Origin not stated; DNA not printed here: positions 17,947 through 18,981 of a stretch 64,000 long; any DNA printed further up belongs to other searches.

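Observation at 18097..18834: Apparent circularly permuted DsbA/BdbD-like oxidoreductase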

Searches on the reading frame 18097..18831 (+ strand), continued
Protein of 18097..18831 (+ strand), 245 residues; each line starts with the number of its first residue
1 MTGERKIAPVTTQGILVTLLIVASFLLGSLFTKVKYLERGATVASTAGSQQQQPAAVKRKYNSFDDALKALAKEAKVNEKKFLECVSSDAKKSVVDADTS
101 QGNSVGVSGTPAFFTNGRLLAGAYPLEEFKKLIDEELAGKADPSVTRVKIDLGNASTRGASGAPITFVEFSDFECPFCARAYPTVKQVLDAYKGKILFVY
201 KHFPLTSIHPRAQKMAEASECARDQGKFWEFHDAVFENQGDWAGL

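Call 62: find_encoding_contigs(protein=P0059, flank=6000, max_places=1)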
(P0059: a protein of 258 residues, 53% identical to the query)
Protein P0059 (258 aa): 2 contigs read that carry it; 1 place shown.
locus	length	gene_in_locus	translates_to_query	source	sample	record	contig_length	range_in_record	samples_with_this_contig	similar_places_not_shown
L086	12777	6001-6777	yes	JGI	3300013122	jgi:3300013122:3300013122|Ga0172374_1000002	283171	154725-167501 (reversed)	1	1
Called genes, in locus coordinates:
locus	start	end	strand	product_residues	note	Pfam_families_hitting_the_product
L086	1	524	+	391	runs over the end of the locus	PF07690:MFS_1, PF12832:MFS_1_like, PF07690:MFS_1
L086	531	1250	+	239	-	PF01411:tRNA-synt_2c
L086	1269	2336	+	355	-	PF13462:Thioredoxin_4, PF01323:DSBA, PF13098:Thioredoxin_2 (faint), PF13743:Thioredoxin_5 (weak)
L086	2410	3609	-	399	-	PF12704:MacB_PCD, PF02687:FtsX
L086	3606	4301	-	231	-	PF02463:SMC_N (weak), PF00005:ABC_tran, PF13304:AAA_21 (faint)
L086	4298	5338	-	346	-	PF26002:Beta-barrel_AprE (faint), PF25954:Beta-barrel_RND_2 (weak), PF25990:Beta-barrel_YknX, PF25967:RND-MFP_C, PF25975:CzcB_C (weak), PF25989:YknX_C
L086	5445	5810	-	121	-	PF00011:HSP20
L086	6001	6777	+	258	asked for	PF13462:Thioredoxin_4, PF13098:Thioredoxin_2 (faint), PF01323:DSBA, PF13462:Thioredoxin_4, PF01323:DSBA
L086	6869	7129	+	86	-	-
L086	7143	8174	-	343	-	PF00493:MCM (faint), PF01078:Mg_chelatase (faint), PF05496:RuvB_N, PF13191:AAA_16 (faint), PF00004:AAA, PF07728:AAA_5 (weak), PF17864:AAA_lid_4, PF05491:WHD_RuvB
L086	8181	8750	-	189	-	PF01330:RuvA_N, PF00633:HHH (faint), PF14520:HHH_5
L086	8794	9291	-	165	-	PF02075:RuvC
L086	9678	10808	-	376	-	PF07907:YibE_F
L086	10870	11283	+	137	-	PF01475:FUR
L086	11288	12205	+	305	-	PF01297:ZnuA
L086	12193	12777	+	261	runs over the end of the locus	PF00005:ABC_tran, PF13304:AAA_21 (weak)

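Call 63: find_encoding_contigs(protein=P0078, flank=6000, max_places=1)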
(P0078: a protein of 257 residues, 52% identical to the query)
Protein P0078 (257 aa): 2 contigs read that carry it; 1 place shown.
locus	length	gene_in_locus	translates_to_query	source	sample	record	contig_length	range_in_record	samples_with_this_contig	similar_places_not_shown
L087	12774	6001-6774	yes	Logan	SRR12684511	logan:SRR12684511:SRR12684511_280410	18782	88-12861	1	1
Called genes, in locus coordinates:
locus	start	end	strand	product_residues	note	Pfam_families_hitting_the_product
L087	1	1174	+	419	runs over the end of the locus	?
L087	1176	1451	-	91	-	PF02001:DUF134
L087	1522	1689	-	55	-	-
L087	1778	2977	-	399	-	PF12704:MacB_PCD, PF02687:FtsX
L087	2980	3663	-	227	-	PF02463:SMC_N (weak), PF00005:ABC_tran, PF13304:AAA_21 (faint)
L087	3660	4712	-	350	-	PF25954:Beta-barrel_RND_2 (faint), PF25990:Beta-barrel_YknX, PF25967:RND-MFP_C, PF25975:CzcB_C (weak), PF25989:YknX_C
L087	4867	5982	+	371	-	PF04055:Radical_SAM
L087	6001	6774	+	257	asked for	PF13462:Thioredoxin_4, PF01323:DSBA, PF13462:Thioredoxin_4, PF01323:DSBA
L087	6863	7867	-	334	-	PF00493:MCM (faint), PF01078:Mg_chelatase (faint), PF05496:RuvB_N, PF06068:TIP49 (faint), PF00004:AAA, PF07728:AAA_5, PF17864:AAA_lid_4, PF05491:WHD_RuvB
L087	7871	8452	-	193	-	PF01330:RuvA_N, PF14520:HHH_5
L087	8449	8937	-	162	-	PF02075:RuvC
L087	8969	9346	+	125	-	-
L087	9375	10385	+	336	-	PF03462:PCRF, PF00472:RF-1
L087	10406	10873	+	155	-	-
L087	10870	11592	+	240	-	PF00005:ABC_tran, PF13304:AAA_21 (faint)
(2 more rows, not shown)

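Call 64: find_encoding_contigs(protein=P0021, flank=6000, max_places=2)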
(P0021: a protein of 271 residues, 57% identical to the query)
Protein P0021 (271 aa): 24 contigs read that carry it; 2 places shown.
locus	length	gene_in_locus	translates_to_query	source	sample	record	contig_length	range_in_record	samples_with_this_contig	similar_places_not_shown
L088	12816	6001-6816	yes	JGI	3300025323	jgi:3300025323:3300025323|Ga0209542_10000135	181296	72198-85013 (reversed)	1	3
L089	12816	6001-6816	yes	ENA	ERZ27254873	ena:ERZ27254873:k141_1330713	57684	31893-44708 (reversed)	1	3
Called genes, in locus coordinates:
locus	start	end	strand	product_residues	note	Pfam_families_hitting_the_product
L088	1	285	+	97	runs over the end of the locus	-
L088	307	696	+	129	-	-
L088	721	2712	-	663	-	-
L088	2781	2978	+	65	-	-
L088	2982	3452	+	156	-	-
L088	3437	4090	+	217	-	PF01464:SLT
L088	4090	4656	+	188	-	-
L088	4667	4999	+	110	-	PF14595:Thioredoxin_9 (weak), PF00085:Thioredoxin, PF00578:AhpC-TSA, PF13098:Thioredoxin_2, PF13905:Thioredoxin_8 (faint)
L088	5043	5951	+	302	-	PF00890:FAD_binding_2 (faint), PF01134:GIDA (faint), PF01266:DAO (faint), PF01946:Thi4 (faint), PF07992:Pyr_redox_2, PF12831:FAD_oxidored (faint), PF13738:Pyr_redox_3, PF00070:Pyr_redox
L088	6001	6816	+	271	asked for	PF13462:Thioredoxin_4, PF01323:DSBA (weak), PF13098:Thioredoxin_2 (faint), PF13462:Thioredoxin_4, PF01323:DSBA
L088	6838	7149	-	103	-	-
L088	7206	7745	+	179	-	PF00588:SpoU_methylase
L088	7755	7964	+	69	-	-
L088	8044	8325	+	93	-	-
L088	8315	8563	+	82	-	-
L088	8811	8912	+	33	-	-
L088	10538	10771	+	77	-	-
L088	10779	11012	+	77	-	-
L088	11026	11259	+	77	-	-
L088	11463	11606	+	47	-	-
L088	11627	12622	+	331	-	PF25954:Beta-barrel_RND_2 (weak), PF25990:Beta-barrel_YknX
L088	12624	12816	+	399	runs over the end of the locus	PF12704:MacB_PCD, PF02687:FtsX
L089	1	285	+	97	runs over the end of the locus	-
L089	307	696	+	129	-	-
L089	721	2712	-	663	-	-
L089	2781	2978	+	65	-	-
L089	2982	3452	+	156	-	-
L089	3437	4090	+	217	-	PF01464:SLT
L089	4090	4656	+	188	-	-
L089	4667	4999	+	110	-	PF14595:Thioredoxin_9 (weak), PF00085:Thioredoxin, PF00578:AhpC-TSA, PF13098:Thioredoxin_2, PF13905:Thioredoxin_8 (faint)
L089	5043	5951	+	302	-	PF00890:FAD_binding_2 (faint), PF01134:GIDA (faint), PF01266:DAO (faint), PF01946:Thi4 (faint), PF07992:Pyr_redox_2, PF12831:FAD_oxidored (faint), PF13738:Pyr_redox_3, PF00070:Pyr_redox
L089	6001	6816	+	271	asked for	PF13462:Thioredoxin_4, PF01323:DSBA (weak), PF13098:Thioredoxin_2 (faint), PF13462:Thioredoxin_4, PF01323:DSBA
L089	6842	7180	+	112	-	-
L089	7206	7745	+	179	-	PF00588:SpoU_methylase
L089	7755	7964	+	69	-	-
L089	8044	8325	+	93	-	-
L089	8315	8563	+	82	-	-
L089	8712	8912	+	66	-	-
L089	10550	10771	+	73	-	-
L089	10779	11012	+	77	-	-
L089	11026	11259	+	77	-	-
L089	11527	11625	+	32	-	-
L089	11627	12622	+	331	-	PF25954:Beta-barrel_RND_2 (weak), PF25990:Beta-barrel_YknX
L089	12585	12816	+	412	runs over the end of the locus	PF12704:MacB_PCD, PF02687:FtsX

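Call 65: find_encoding_contigs(protein=P0315, flank=6000, max_places=1)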
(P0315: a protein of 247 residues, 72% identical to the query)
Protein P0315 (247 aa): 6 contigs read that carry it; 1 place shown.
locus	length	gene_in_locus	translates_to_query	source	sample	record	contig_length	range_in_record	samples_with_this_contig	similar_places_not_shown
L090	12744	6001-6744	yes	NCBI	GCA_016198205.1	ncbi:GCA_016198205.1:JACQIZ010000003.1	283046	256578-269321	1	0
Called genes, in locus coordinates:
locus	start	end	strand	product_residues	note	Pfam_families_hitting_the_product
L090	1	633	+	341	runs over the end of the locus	PF02661:Fic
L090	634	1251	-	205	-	PF00990:GGDEF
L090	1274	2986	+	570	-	PF04675:DNA_ligase_A_N, PF01068:DNA_ligase_A_M, PF09414:RNA_ligase (weak), PF04679:DNA_ligase_A_C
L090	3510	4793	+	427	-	PF27218:MJ0043_C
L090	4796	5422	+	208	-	PF00156:Pribosyltran, PF14681:UPRTase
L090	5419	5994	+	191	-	PF01195:Pept_tRNA_hydro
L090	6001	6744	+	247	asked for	PF13462:Thioredoxin_4, PF01323:DSBA, PF13098:Thioredoxin_2 (faint), PF13462:Thioredoxin_4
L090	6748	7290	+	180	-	PF11303:DUF3105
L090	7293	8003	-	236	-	PF01255:Prenyltransf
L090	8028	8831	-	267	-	-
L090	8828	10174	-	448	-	PF07691:PA14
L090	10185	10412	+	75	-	-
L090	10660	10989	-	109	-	-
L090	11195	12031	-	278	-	-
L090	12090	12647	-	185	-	-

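Call 67: search_protein_families(library=pfam, proteins=[L010:4469-5053:+], max_evalue=0.0001)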
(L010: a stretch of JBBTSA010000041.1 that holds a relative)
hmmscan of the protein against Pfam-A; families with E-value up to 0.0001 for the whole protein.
L010:4469-5053:+ (195 aa): 1 family
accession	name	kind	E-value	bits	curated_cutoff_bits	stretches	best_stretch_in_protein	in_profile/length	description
PF11303.13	DUF3105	-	9.3e-28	97.3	25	2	42-100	1-60/130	Protein of unknown function (DUF3105)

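Call 73: predict_structure(alignment_id=A3)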
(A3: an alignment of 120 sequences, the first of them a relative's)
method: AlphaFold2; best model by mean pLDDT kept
length: 246 residues; sequences in the alignment: 120
mean_pLDDT: 85.4   pTM: 0.72
mean pLDDT of the five models: 85.4, 85.1, 82.5, 79.5, 79.1
residues with pLDDT >= 90: 158; 70-90: 49; 50-70: 18; < 50: 21
segments of 3 or more residues with pLDDT < 50: 36-40, 42-56
pLDDT, mean of each block of 10 residues (from residue 1): 57 79 74 49 39 56 96 97 98 97 90 93 92 95 84 91 95 91 94 97 94 95 95 96 94
secondary structure, 60 per line:
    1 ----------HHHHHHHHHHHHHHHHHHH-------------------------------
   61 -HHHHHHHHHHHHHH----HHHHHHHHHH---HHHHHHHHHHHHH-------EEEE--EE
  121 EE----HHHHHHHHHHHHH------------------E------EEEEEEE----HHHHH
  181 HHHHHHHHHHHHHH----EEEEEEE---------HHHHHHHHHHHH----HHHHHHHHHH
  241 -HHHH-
elements in order: H11-29 H62-75 H80-89 H93-105 E113-116 E119-122 H127-139 E165-171 H176-194 E199-205 H215-226 H231-240 H242-245
